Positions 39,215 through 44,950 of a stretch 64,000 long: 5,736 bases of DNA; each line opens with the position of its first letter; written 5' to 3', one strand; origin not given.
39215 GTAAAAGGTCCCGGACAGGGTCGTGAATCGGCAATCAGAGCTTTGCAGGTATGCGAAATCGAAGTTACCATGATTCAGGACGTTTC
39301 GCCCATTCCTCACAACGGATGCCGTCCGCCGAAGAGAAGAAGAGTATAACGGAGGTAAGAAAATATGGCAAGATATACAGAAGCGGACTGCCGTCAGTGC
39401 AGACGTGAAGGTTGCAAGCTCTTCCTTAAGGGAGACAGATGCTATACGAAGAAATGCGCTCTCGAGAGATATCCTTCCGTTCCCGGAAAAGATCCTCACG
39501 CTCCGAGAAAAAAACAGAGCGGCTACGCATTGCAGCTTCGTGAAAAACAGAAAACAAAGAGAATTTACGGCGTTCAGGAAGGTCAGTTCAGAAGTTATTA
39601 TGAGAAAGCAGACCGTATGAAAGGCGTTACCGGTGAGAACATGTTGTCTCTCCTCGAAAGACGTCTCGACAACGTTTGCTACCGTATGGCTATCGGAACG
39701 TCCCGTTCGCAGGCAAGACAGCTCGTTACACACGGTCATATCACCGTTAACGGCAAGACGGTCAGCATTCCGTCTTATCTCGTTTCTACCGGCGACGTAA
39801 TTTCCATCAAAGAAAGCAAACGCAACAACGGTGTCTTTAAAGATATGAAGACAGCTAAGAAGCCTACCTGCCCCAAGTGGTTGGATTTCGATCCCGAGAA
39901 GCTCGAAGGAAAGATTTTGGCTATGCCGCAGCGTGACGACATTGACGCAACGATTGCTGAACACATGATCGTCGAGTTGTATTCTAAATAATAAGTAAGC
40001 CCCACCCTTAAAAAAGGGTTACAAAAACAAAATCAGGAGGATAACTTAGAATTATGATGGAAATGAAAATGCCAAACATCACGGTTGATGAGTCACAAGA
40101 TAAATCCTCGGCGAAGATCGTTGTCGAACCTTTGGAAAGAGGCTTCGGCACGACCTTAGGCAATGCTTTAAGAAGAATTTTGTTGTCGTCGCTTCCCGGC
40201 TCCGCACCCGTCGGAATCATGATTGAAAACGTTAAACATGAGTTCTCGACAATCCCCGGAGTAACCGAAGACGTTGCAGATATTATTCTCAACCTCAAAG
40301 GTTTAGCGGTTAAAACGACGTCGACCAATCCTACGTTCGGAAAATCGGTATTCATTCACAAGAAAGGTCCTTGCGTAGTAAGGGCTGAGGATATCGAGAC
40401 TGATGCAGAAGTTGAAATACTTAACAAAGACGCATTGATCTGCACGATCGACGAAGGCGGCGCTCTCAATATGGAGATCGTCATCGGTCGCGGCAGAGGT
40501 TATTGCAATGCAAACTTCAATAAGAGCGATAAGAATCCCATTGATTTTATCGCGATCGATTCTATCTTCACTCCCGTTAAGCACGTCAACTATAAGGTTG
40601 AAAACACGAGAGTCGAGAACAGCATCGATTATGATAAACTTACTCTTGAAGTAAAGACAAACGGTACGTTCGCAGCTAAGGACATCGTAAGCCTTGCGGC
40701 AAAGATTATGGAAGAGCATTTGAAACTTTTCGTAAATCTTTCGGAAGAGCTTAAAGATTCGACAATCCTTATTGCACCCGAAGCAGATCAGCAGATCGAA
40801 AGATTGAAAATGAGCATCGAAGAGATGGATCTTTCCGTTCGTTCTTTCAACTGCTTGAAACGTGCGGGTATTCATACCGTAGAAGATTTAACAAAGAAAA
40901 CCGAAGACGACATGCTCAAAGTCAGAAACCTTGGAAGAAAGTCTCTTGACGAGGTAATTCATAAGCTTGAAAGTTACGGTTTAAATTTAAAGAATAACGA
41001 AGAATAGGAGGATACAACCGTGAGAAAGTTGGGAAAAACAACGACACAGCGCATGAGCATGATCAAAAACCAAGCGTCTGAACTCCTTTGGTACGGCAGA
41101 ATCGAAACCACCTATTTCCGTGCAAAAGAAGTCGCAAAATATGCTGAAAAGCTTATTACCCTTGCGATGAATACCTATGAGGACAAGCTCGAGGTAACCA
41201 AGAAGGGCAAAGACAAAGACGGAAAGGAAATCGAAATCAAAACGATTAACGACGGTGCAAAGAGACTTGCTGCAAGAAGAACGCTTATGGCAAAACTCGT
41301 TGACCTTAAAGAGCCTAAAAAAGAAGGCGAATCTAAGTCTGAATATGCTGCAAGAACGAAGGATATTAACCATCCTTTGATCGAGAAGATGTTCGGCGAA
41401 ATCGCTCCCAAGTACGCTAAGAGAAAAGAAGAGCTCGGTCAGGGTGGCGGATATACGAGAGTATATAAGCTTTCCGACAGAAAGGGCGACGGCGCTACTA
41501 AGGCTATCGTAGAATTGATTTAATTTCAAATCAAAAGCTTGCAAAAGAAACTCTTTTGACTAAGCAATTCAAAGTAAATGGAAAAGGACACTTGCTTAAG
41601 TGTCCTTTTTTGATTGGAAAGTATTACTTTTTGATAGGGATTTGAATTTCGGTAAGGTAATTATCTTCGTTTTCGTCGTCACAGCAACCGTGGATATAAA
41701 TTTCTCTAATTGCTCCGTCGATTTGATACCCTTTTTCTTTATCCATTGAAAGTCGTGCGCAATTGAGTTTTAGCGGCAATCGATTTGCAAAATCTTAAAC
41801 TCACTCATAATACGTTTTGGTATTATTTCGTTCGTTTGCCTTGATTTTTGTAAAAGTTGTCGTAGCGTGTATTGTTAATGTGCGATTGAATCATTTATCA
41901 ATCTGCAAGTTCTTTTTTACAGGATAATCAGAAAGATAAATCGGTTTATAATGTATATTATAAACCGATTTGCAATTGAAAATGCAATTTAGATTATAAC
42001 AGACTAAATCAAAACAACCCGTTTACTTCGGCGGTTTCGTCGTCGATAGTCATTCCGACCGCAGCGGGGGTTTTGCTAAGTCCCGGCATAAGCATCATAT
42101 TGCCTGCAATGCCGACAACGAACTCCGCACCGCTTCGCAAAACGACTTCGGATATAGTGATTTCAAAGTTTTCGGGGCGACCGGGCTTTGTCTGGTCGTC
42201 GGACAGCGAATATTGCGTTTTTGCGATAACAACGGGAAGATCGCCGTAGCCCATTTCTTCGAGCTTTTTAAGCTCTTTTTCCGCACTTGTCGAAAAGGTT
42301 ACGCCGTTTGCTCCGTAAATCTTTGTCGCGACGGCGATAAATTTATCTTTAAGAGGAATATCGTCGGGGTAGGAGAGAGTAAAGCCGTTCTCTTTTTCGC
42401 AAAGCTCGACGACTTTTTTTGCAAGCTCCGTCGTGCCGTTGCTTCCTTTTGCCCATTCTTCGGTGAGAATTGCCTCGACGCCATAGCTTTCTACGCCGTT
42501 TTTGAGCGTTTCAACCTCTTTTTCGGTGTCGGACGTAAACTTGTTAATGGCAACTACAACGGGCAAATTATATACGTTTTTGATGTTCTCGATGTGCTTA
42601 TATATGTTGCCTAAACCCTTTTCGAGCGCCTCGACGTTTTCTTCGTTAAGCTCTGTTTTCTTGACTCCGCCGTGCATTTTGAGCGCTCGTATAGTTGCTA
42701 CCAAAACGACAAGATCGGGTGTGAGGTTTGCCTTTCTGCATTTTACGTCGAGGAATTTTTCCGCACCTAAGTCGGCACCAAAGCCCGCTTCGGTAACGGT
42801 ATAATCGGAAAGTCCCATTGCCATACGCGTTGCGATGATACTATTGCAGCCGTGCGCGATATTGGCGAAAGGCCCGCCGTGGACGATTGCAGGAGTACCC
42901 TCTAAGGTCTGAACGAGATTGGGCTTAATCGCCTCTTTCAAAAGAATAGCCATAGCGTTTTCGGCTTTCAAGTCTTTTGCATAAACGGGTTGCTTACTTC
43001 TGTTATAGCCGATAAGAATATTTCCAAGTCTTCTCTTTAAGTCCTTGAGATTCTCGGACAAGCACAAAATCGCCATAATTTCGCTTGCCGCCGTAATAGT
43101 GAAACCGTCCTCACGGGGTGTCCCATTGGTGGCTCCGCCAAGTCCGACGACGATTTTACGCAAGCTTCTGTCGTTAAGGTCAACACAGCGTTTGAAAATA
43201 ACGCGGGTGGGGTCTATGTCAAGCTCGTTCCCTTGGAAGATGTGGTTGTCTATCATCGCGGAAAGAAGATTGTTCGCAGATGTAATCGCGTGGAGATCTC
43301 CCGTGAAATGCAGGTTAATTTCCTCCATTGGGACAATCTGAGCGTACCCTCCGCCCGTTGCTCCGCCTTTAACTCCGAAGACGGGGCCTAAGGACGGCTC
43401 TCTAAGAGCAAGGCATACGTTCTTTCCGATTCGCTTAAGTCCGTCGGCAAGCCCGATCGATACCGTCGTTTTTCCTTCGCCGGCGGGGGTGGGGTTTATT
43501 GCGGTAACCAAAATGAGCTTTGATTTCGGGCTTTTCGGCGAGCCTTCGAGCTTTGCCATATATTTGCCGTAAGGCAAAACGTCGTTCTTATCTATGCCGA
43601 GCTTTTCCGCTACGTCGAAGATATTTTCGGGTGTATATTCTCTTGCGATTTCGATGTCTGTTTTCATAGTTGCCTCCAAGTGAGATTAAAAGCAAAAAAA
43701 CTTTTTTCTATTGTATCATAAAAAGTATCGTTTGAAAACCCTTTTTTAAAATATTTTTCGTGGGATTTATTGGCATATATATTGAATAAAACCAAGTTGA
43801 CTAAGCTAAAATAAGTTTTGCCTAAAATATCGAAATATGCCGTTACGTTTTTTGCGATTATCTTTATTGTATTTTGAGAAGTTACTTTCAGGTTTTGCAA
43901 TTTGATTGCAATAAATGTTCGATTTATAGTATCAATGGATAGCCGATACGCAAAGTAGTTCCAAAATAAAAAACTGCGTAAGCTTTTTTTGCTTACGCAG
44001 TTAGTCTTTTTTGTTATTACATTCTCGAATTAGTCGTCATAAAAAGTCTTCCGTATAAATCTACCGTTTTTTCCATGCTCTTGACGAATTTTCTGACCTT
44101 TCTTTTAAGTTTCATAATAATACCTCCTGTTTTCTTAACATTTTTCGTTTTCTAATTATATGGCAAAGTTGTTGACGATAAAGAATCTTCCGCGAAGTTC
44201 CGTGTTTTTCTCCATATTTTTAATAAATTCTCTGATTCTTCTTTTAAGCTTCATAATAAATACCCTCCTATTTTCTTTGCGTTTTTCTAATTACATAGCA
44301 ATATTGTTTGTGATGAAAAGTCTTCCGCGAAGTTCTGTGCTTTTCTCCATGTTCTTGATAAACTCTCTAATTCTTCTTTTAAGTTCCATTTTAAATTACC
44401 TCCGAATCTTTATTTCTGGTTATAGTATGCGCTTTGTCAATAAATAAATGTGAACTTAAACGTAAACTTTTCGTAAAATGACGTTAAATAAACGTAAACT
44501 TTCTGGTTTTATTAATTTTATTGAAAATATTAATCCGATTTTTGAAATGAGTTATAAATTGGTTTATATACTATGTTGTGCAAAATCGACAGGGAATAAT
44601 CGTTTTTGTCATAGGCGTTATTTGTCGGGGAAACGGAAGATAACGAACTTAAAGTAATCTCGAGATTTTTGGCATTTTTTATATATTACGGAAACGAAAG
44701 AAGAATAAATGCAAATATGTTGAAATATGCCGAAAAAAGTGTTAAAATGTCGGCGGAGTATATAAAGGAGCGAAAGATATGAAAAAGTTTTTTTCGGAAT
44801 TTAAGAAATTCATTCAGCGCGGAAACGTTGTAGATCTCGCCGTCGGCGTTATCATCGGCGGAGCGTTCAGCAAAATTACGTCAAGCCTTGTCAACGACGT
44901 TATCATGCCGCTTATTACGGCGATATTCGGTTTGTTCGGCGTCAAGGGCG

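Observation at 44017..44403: Tandem triplication of unannotated 99-nt genes encoding 32-aa basic amphipathic peptides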

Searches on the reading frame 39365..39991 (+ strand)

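Call 18: search_protein_families(library=pfam, proteins=[window:39365-39991:+], max_evalue=0.001)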
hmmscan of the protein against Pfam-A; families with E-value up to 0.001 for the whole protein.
window:39365-39991:+ (208 aa): 3 families
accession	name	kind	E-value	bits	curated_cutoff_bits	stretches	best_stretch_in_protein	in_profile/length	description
PF00163.24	Ribosomal_S4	-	5.2e-29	101.2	23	1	3-98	1-95/95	Ribosomal protein S4/S9 N-terminal domain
PF01479.30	S4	-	2e-19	69.5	22.8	1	99-146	1-48/48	S4 domain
PF22421.1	SYY_C-terminal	-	0.00036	20.8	27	1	107-145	27-65/83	Tyrosine--tRNA ligase SYY-like C-terminal domain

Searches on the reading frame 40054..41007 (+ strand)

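Call 18: search_protein_families(library=pfam, proteins=[window:40054-41007:+], max_evalue=0.001)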
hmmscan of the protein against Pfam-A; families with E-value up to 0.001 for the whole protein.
window:40054-41007:+ (317 aa): 4 families
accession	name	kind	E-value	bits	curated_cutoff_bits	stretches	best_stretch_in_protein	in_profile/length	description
PF01000.31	RNA_pol_A_bac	-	5e-35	120.7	33.9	1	56-173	2-119/119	RNA polymerase Rpb3/RpoA insert domain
PF03118.21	RNA_pol_A_CTD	-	2.2e-28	98.2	23.8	1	246-306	6-66/67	Bacterial RNA polymerase, alpha chain C terminal domain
PF01193.29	RNA_pol_L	-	7.4e-24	83.7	24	1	25-223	1-74/74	RNA polymerase Rpb3/Rpb11 dimerisation domain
PF14520.12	HHH_5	-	0.00015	22.6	27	0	268-305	18-55/57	Helix-hairpin-helix domain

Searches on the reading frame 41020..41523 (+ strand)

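Call 18: search_protein_families(library=pfam, proteins=[window:41020-41523:+], max_evalue=0.001)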
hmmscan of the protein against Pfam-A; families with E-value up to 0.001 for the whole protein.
window:41020-41523:+ (167 aa): 1 family
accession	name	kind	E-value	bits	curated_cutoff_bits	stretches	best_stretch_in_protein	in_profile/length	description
PF01196.24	Ribosomal_L17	-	2e-23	83.5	27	1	14-167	1-97/97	Ribosomal protein L17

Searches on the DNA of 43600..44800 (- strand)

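Call 8: search_rna_families(source=window, start=43600, end=44800, threshold=evalue, max_evalue=1)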
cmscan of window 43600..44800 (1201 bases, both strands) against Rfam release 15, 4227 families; matches with E-value up to 1: 1.
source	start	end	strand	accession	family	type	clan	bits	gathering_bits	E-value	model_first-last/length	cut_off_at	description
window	43962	44079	-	RF04312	trpB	Cis-reg;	-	31.2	59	0.043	1-107/107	no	trpB ncRNA motif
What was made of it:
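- On Structured non-coding RNA (Rfam): Only trpB at 31 bits against 59 (call 8).
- No Rfam family reaches threshold (call 8). There is a sub-threshold Rfam hit (trpB motif, 31 bits against a gathering score of 59) over ORF C plus the terminator (call 8).
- Tried and rejected: The Rfam trpB hit, which is sub-threshold and driven by the terminator (call 8).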

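Call 78: search_dna_similar(query=window:43960-44510:-, collection=plasmids, mode=distant, max_evalue=0.01)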
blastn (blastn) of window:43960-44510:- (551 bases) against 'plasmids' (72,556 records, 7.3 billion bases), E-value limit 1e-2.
Records with a match: 1; places in all: 1; records where one place covers at least 80% of the query: 0.
Best place of each record, by identity: 80-90% 1.
By first word of the organism name: Monoglobus 1.
By predicted mobility (MOB-suite, as given by PLSDB): non-mobilizable 1.
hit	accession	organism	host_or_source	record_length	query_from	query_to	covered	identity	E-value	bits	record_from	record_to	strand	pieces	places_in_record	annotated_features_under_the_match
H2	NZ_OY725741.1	Monoglobus pectinilyticus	-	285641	374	410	7%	89.2%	3e-3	50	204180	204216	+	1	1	glycoside hydrolase family 3 C-terminal domain-containing protein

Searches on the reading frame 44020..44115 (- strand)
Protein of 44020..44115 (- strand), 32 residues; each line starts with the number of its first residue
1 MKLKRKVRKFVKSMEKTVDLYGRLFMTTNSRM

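Call 4: search_protein_families(library=ncbifam, proteins=[window:44020-44115:-], max_evalue=10)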
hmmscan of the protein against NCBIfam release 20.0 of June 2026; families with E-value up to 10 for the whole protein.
seq(32 aa): 0 families
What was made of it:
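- No NCBIfam RiPP-precursor model hits (call 4).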

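Call 5: search_protein_families(library=pfam, proteins=[window:44020-44115:-], max_evalue=10)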
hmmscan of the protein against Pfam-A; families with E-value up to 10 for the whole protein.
seq(32 aa): 0 families
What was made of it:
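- No similarity to SASP families (calls 4, 5).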

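Call 77: search_dna_similar(query=window:44020-44115:-, collection=phages, mode=protein, max_evalue=10)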
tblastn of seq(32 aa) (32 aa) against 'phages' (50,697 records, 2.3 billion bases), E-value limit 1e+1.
No match.
